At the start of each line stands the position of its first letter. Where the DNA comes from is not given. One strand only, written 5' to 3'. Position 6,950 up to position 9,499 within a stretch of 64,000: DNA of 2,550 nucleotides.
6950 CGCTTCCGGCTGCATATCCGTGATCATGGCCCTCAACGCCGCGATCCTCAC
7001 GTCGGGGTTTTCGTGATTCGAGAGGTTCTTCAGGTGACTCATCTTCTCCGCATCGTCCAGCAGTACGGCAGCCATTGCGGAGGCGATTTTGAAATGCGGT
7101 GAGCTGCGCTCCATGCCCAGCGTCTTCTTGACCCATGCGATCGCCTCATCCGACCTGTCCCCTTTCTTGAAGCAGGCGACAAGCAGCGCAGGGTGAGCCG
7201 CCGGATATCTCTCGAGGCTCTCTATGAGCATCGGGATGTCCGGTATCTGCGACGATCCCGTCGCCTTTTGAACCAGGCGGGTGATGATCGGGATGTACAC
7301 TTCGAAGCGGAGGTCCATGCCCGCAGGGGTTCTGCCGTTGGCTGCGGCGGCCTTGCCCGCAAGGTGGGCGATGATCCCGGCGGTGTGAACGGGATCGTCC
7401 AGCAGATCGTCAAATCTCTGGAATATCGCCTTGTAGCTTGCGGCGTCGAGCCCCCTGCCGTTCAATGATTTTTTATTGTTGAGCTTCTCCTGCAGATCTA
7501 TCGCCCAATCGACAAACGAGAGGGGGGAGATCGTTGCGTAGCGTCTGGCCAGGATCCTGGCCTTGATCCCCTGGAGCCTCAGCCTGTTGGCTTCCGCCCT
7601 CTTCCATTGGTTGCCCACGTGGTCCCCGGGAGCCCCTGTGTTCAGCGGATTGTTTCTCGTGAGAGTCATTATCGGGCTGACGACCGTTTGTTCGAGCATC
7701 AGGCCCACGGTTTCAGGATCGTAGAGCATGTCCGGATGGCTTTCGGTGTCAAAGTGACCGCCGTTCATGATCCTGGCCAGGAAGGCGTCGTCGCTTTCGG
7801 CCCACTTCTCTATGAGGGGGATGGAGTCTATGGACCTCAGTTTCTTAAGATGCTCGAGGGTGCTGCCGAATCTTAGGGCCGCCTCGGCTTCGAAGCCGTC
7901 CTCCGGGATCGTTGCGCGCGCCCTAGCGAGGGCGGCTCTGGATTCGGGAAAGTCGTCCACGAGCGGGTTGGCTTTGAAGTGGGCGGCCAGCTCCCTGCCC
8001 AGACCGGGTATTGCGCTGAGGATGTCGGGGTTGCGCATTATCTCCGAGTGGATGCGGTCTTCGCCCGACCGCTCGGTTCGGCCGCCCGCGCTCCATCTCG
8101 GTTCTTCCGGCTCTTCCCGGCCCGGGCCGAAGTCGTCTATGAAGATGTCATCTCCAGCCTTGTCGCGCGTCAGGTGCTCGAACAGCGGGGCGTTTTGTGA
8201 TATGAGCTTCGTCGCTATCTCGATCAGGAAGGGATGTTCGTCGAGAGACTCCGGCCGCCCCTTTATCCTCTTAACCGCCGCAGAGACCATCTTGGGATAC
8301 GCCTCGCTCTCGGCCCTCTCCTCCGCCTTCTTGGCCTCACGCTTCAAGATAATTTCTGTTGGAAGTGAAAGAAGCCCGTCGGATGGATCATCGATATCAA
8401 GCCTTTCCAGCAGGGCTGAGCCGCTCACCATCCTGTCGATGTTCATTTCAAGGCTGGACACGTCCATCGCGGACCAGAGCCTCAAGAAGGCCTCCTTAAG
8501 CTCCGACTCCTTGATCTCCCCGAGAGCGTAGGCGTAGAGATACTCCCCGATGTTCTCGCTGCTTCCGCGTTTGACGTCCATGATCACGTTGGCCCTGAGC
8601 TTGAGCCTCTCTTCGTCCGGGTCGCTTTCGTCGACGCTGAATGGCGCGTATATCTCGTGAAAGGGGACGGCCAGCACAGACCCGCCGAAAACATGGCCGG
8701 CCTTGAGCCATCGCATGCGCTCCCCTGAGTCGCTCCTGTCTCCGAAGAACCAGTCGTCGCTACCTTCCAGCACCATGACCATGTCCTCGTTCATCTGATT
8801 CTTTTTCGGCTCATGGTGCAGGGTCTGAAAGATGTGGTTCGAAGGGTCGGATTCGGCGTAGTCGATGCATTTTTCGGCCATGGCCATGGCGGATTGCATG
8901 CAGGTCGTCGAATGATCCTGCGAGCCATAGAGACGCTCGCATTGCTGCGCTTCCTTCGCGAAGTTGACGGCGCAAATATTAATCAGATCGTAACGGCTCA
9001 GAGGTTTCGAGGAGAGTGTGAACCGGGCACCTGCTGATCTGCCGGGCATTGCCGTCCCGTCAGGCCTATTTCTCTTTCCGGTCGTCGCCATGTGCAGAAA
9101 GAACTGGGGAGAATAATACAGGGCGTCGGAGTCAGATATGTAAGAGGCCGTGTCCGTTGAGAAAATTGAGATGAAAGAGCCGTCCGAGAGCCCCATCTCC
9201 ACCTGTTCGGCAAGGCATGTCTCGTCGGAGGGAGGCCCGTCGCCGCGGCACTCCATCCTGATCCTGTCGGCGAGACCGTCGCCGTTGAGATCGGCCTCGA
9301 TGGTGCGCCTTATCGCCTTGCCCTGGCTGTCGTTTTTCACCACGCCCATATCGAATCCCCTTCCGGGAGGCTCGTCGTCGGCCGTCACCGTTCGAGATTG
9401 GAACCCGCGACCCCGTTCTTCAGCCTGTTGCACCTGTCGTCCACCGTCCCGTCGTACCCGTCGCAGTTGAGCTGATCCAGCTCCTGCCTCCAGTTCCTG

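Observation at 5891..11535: Lower-GC three-gene operon of unrecognisable proteins inserted between argGH and argR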

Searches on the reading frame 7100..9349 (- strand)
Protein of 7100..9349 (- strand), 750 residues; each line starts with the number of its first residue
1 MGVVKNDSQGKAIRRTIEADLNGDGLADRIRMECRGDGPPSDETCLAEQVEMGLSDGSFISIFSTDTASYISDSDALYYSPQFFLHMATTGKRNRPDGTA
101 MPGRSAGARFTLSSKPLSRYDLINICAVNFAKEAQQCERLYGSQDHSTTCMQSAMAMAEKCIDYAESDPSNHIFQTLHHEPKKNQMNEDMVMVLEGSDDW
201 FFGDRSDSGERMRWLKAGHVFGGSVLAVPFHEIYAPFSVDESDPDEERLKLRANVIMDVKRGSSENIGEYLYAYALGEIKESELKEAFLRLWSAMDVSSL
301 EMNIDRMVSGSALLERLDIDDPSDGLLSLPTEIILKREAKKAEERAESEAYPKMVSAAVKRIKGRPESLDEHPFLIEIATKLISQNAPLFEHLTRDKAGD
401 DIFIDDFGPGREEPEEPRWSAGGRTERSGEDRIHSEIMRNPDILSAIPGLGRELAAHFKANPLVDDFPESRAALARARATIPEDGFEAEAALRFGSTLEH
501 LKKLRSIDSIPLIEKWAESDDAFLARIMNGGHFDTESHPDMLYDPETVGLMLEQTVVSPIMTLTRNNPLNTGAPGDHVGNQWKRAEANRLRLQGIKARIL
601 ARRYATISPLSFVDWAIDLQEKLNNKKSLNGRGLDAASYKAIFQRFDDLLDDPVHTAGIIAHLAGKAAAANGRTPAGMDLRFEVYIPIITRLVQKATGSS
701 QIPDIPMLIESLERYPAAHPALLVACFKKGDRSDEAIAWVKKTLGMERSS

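Call 20: find_homologous_proteins(query=A1, max_evalue=0.01)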
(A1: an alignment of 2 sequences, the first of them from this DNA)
Query A1 (2 sequences) (750 aa, profile of the alignment): 2 proteins with E <= 0.01 among 8000 candidates.
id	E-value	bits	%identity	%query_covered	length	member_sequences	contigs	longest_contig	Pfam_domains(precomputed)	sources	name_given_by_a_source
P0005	0.0e+0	1415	100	100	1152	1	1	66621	PF02985.29,PF13646.13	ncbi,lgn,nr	ncbi:MAG: HEAT repeat domain-containing protein [Proteobacteria bacterium]|nr:HEAT repeat domain-con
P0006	3.0e-51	192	28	43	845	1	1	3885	PF02985.29,PF13646.13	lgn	-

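Call 22: find_encoding_contigs(protein=P0006, flank=5000, max_places=4)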
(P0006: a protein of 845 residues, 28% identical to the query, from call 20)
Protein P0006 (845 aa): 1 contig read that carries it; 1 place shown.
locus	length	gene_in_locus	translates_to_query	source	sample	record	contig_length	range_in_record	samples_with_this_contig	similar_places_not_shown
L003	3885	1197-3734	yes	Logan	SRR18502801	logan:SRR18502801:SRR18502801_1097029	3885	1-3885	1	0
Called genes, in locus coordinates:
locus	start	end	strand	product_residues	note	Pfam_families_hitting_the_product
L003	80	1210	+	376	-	-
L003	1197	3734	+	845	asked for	PF13646:HEAT_2, PF02985:HEAT (faint)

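Call 23: find_encoding_contigs(protein=P0005, flank=10000, max_places=4)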
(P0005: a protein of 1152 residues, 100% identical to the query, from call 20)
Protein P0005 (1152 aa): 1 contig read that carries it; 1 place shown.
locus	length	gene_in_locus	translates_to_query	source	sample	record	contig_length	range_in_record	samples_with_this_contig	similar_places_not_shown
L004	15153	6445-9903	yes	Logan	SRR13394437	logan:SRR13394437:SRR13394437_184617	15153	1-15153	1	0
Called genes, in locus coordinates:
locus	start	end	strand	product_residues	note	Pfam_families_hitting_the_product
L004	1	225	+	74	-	?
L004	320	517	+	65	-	-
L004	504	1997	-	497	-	PF25046:DUF7790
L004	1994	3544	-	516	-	PF25046:DUF7790 (faint)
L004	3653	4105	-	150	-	PF01316:Arg_repressor, PF02863:Arg_repressor_C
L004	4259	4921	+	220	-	-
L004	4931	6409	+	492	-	-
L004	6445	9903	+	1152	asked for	PF02985:HEAT (faint), PF13646:HEAT_2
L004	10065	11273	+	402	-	PF00764:Arginosuc_synth, PF20979:Arginosuc_syn_C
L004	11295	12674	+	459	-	PF00206:Lyase_1, PF14698:ASL_C2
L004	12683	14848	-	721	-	-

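Call 80: search_solved_structures(query=A1, max_evalue=10)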
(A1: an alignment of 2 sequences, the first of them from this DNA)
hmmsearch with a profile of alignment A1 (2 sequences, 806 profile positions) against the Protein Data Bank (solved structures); distinct sequences matched with E-value up to 10: 1.
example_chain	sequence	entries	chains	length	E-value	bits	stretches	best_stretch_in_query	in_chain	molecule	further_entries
8ydl_A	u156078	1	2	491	0.42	11.5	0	638-698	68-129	Fusion glycoprotein F2, F1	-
